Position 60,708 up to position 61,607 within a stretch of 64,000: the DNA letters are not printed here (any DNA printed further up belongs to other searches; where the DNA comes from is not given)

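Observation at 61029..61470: Cytochrome c-like CXXCH module inserted in the external loop of a MalG-type sugar ABC permease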

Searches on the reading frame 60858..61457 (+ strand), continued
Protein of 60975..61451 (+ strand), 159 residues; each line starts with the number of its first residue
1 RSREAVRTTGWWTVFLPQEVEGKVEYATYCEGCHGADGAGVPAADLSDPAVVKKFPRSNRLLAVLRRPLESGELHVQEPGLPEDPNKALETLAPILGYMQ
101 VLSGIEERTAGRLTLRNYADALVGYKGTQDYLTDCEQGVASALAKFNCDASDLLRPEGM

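Call 36: predict_structure(alignment_id=A4)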
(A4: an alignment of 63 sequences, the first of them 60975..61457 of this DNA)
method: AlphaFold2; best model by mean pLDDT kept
length: 161 residues; sequences in the alignment: 63
mean_pLDDT: 87.2   pTM: 0.67
mean pLDDT of the five models: 87.2, 86.9, 85.1, 84.1, 83.7
residues with pLDDT >= 90: 98; 70-90: 39; 50-70: 24; < 50: 0
segments of 3 or more residues with pLDDT < 50: none
pLDDT, mean of each block of 10 residues (from residue 1): 65 72 95 96 97 97 95 91 97 96 81 73 83 93 91 77 53
secondary structure, 60 per line:
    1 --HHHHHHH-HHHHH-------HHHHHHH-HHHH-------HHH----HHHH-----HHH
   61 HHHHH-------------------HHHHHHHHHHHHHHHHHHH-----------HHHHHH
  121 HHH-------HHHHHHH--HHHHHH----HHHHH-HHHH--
elements in order: H3-9 H11-15 H23-29 H31-34 H49-52 H58-65 H85-103 H115-123 H131-137 H140-145 H150-154 H156-159
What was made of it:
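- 61020..61286 (+): Class I cytochrome c module (residues ~55-143), inserted between 'GWWT.F' and 'FTL.NY'. Loop-only AlphaFold model has pLDDT 95-97 here (call 36).
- On Class I c-type cytochrome (PF13442 / PF00034): The model is confident (pLDDT 95-97) with the expected helix order (call 36).
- The loop-only model has mean pLDDT 87, and 95-97 over the module (call 36).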

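Call 39: fold_search(model_id=the predicted structure, library=pdb)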
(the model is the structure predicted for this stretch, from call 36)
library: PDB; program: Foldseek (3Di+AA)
matches with E <= 10: 18; with E <= 0.001: 0
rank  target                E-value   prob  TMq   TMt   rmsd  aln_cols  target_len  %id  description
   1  5mxy                  3.3e-01  0.87  0.32  0.53   4.9        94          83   22  KustC0563 c-type cytochrome (released 2018-02-14)
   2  7rh6_O                9.2e-01  0.51  0.28  0.22   6.0        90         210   26  Mycobacterial CIII2CIV2 supercomplex, inhibitor free, -Lpqe cyt cc open (released 2021-08-04)
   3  2d0w_A                9.7e-01  0.35  0.32  0.31  14.6       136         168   18  Crystal structure of cytochrome cL from Hyphomicrobium denitrificans (released 2006-08-10)
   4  2xts_D                1.1e+00  0.23  0.33  0.27  19.6       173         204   17  Crystal Structure of the Sulfane Dehydrogenase SoxCD from Paracoccus pantotrophus (released 2010-12-08)
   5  2mta_C                1.4e+00  0.41  0.33  0.36   9.2       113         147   21  CRYSTAL STRUCTURE OF A TERNARY ELECTRON TRANSFER COMPLEX BETWEEN METHYLAMINE DEHYDROGENASE, AMICYANIN AND A C-TYPE CYT (released 1994-01-31)
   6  2xts_B                1.8e+00  0.21  0.33  0.27  15.2       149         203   16  Crystal Structure of the Sulfane Dehydrogenase SoxCD from Paracoccus pantotrophus (released 2010-12-08)
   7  7c90_D                2.2e+00  0.18  0.31  0.32   9.0       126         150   11  Crystal structure of Cytochrome CL from the marine methylotrophic bacterium Methylophaga aminisulfidivorans MPT (Ma-Cy (released 2020-07-22)
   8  2c8s                  2.3e+00  0.33  0.33  0.35   5.4       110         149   16  CYTOCHROME CL FROM METHYLOBACTERIUM EXTORQUENS (released 2005-12-08)
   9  6h5l_B                3.0e+00  0.18  0.28  0.22   7.6       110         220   18  Kuenenia stuttgartiensis reducing HAO-like protein complex Kustc0457/Kustc0458 (released 2019-04-10)
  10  7c90_A                3.2e+00  0.13  0.29  0.30   9.5       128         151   15  Crystal structure of Cytochrome CL from the marine methylotrophic bacterium Methylophaga aminisulfidivorans MPT (Ma-Cy (released 2020-07-22)
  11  9krr_B                3.7e+00  0.41  0.35  0.58   3.9        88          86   15  CRYSTAL STRUCTURE OF REDUCED CYTOCHROME C6 FROM Synechocystis PCC 6803 (released 2025-01-29)
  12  3cu4                  3.7e+00  0.33  0.32  0.55   3.8        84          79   23  OmcF, Outer membrance cytochrome F from Geobacter sulfurreducens (released 2008-10-21)
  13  7c90_C                5.1e+00  0.12  0.31  0.34   7.5       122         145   13  Crystal structure of Cytochrome CL from the marine methylotrophic bacterium Methylophaga aminisulfidivorans MPT (Ma-Cy (released 2020-07-22)
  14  6j3y_V                5.9e+00  0.14  0.32  0.36   6.8       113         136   17  Structure of C2S2-type PSII-FCPII supercomplex from diatom (released 2019-08-07)
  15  7e1w_O                7.7e+00  0.11  0.28  0.22   6.2        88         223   26  Cryo-EM structure of hybrid respiratory supercomplex consisting of Mycobacterium tuberculosis complexIII and Mycobacte (released 2021-10-27)
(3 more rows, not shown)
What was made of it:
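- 61020..61286 (+): 17 of 18 Foldseek hits are c-type cytochromes (call 39).
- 17 of 18 Foldseek matches are c-type cytochromes (call 39). PsbV appears among the fold matches (6j3y_V, call 39). Foldseek E-values are weak (call 39).
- Tried and rejected: The best E-value is 0.33 (call 39).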

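Call 52: search_solved_structures(query=L009:3302-4909:+, max_evalue=1e-20)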
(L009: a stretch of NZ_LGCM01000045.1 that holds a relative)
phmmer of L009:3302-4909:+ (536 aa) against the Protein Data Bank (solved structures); distinct sequences matched with E-value up to 1e-20: 150 (the best 60 are shown).
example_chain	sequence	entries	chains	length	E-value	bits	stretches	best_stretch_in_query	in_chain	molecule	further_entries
5h2t_A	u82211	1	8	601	9.1e-214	714.3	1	4-523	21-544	Trehalose synthase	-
5x7u_A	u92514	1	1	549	1.4e-212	710.4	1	4-535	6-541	Trehalose synthase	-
4lxf_A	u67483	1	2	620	4.9e-204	682.1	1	4-500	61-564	Trehalose synthase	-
8uzh_A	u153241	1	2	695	7e-204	681.6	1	4-500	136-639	SUMO fused Trehalose Synthase (TreS),Trehalose synthase/amylase TreS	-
8uqv_A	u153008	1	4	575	4.2e-203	679.1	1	4-500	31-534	Trehalose synthase/amylase TreS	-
3zo9_A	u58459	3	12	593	1.7e-197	660.5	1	4-534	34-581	TREHALOSE SYNTHASE/AMYLASE TRES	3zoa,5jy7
4tvu_A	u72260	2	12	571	1.2e-191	641.2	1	4-535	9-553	Trehalose synthase | maltose alpha-D-glucosyltransferase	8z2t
8z2u_A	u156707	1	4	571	3.3e-191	639.7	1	4-535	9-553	maltose alpha-D-glucosyltransferase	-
9ezl_A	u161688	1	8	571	6.3e-191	638.8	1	4-535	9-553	maltose alpha-D-glucosyltransferase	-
8z2r_A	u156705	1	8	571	7.4e-191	638.6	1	4-535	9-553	maltose alpha-D-glucosyltransferase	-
8z2s_A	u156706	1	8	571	7.5e-191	638.6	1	4-535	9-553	maltose alpha-D-glucosyltransferase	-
5gtw_A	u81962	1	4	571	8.2e-191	638.5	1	4-535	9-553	Trehalose synthase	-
8z2l_A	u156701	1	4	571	8.3e-191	638.4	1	4-535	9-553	maltose alpha-D-glucosyltransferase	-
8z2q_A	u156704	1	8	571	8.5e-191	638.4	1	4-535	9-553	maltose alpha-D-glucosyltransferase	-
4wf7_A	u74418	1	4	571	1.5e-190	637.6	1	4-535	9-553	Trehalose synthase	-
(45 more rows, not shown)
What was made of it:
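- The cytoplasmic enzyme TreS is the conserved partner (call 52).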

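Call 59: find_related_loci(query=P0156, collection=genome_contigs, flank=8000)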
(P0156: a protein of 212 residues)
Query P0156 (212 aa) in genome_contigs; peptide patterns used: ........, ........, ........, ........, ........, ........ (x = any residue, [..] = any of these).
600 stretches matched a pattern (row limit reached: there are more); 550 encode a relative of the query (tblastn E <= 1e-3); the best 80 are kept; 80 distinct loci.
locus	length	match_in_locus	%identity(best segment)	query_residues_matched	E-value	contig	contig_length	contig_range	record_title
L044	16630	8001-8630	70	1-212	1e-98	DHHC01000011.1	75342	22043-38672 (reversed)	MAG TPA_asm: Leptolinea sp. UBA4782 UBA4782_contig_4624, whole genome shotgun sequence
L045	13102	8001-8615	66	1-212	2e-94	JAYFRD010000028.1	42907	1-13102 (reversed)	MAG: Anaerolineaceae bacterium isolate CA_64 c_CA_000000060906, whole genome shotgun sequence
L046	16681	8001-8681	65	1-212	1e-90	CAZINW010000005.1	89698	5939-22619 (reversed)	MAG TPA_asm: uncultured Anaerolineaceae bacterium isolate binchicken_co257_196 genome assembly, contig: NODE_476_length_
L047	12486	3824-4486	56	1-212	8e-81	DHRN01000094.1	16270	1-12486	MAG TPA_asm: Anaerolineaceae bacterium UBA5311 UBA5311_contig_2806, whole genome shotgun sequence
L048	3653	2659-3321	56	1-212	3e-80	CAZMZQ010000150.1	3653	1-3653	MAG TPA_asm: uncultured Anaerolineaceae bacterium isolate binchicken_co39_401 genome assembly, contig: NODE_50906_length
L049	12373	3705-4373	56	1-212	7e-79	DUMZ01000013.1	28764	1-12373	MAG TPA_asm: Anaerolineaceae bacterium isolate AS05jafATM_106 57724_AS05, whole genome shotgun sequence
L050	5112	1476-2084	58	19-212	1e-78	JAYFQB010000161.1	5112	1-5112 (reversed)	MAG: Anaerolineaceae bacterium isolate CA_152 c_CA_000000007194, whole genome shotgun sequence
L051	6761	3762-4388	65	1-212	8e-78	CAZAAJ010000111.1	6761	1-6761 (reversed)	MAG TPA_asm: uncultured Anaerolinea sp. isolate binchicken_co220_144 genome assembly, contig: NODE_7586_length_6761_cov_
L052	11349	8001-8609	59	19-212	6e-78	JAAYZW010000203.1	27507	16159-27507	MAG: Chloroflexota bacterium isolate AS06rmzACSIP_362 515544_AS06, whole genome shotgun sequence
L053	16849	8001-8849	81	1-212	2e-77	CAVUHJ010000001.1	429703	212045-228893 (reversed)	MAG: uncultured Chloroflexia bacterium isolate MFD01872.bin.2.89 genome assembly, contig: contig_104596, whole genome sh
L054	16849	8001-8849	76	1-212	1e-77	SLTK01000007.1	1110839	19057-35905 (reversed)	MAG: Chloroflexi bacterium isolate 1MN72D_53_20 NODE_1_length_1110862_cov_11_4955, whole genome shotgun sequence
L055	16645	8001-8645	61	1-212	4e-76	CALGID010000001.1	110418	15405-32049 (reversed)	MAG TPA_asm: uncultured Anaerolineaceae bacterium isolate SRR1562008_bin.104_CONCOCT_v1.1_MAG genome assembly, contig: E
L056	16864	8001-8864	52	1-212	4e-76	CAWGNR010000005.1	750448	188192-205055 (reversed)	MAG: uncultured Chloroflexia bacterium isolate MFD05684.bin.1.47 genome assembly, contig: contig_14090, whole genome sho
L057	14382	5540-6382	80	1-212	3e-76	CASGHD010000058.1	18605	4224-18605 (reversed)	MAG: uncultured Anaerolineales bacterium isolate KLAP176 genome assembly, contig: KLAP176_4421, whole genome shotgun seq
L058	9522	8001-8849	78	1-212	5e-75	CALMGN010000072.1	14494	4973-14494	MAG TPA_asm: uncultured Anaerolineaceae bacterium isolate SRR6284162_bin.61_CONCOCT_v1.1_MAG genome assembly, contig: ER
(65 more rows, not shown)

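Call 65: find_related_loci(query=L044:8001-8960:+, collection=genome_contigs, flank=3000)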
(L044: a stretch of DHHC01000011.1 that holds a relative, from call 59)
Query L044:8001-8960:+ (320 aa) in genome_contigs; peptide patterns used: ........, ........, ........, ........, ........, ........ (x = any residue, [..] = any of these).
600 stretches matched a pattern (row limit reached: there are more); 598 encode a relative of the query (tblastn E <= 1e-3); the best 80 are kept; 80 distinct loci.
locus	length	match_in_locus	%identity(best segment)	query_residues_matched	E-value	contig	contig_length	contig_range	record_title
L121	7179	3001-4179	78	1-320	4e-139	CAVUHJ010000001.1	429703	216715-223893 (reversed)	MAG: uncultured Chloroflexia bacterium isolate MFD01872.bin.2.89 genome assembly, contig: contig_104596, whole genome sh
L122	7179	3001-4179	84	1-320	6e-138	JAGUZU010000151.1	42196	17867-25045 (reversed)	MAG: Anaerolineales bacterium isolate DeMMO6_15 c_000000031864, whole genome shotgun sequence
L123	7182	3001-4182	81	1-320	4e-136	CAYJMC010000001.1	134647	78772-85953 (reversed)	MAG TPA_asm: uncultured Anaerolineaceae bacterium isolate ERP124720_co1_127 genome assembly, contig: NODE_164_length_134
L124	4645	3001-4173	81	1-320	5e-134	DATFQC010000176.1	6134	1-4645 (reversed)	MAG TPA_asm: Anaerolineales bacterium isolate SMAG_U9319 k141_377180, whole genome shotgun sequence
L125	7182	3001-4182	80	1-320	6e-133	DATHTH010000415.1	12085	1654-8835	MAG TPA_asm: Anaerolineales bacterium isolate SMAG_U16072 k141_1859146, whole genome shotgun sequence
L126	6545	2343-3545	73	1-320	9e-132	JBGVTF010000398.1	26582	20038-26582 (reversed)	MAG: Anaerolineae bacterium isolate S_237_B7 k127_410663, whole genome shotgun sequence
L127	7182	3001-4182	73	1-320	2e-127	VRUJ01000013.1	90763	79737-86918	MAG: Chloroflexota bacterium isolate MohnsGC08_bin188 NODE_13_length_90763_cov_57.377379, whole genome shotgun sequence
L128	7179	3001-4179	76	1-320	1e-127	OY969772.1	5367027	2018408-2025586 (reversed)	MAG: uncultured Chloroflexia bacterium isolate MFD02416.bin.2.42 genome assembly, chromosome: 1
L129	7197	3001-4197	77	1-320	1e-126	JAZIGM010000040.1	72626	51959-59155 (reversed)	MAG: Chloroflexota bacterium isolate polished_nanopore-bin.49 polished_nanopore-bin.49_contig_1353, whole genome shotgun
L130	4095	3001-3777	70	63-320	1e-125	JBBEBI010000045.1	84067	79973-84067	MAG: Anaerolineales bacterium isolate LejiaF_58_21 Lejia_F_450_length_84067_cov_11, whole genome shotgun sequence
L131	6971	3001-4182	69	1-320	5e-122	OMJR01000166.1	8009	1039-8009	Anaerolineaceae bacterium isolate AM_2104 genome assembly, contig: k99_2113343, whole genome shotgun sequence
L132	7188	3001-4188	65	1-320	2e-112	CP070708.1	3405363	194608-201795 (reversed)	MAG: Anaerolineaceae bacterium isolate bin52 chromosome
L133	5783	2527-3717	67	5-320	1e-111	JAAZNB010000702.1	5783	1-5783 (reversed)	MAG: Chloroflexota bacterium isolate AS27yjCOA_123 138972_AS27, whole genome shotgun sequence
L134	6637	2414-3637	69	1-320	4e-111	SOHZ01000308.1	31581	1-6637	MAG: Anaerolineales bacterium isolate E26_bin7 NODE_22_length_31581_cov_15.558142, whole genome shotgun sequence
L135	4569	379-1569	63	5-320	1e-108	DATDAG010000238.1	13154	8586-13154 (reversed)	MAG TPA_asm: Anaerolineales bacterium isolate SMAG_U90 k141_156351, whole genome shotgun sequence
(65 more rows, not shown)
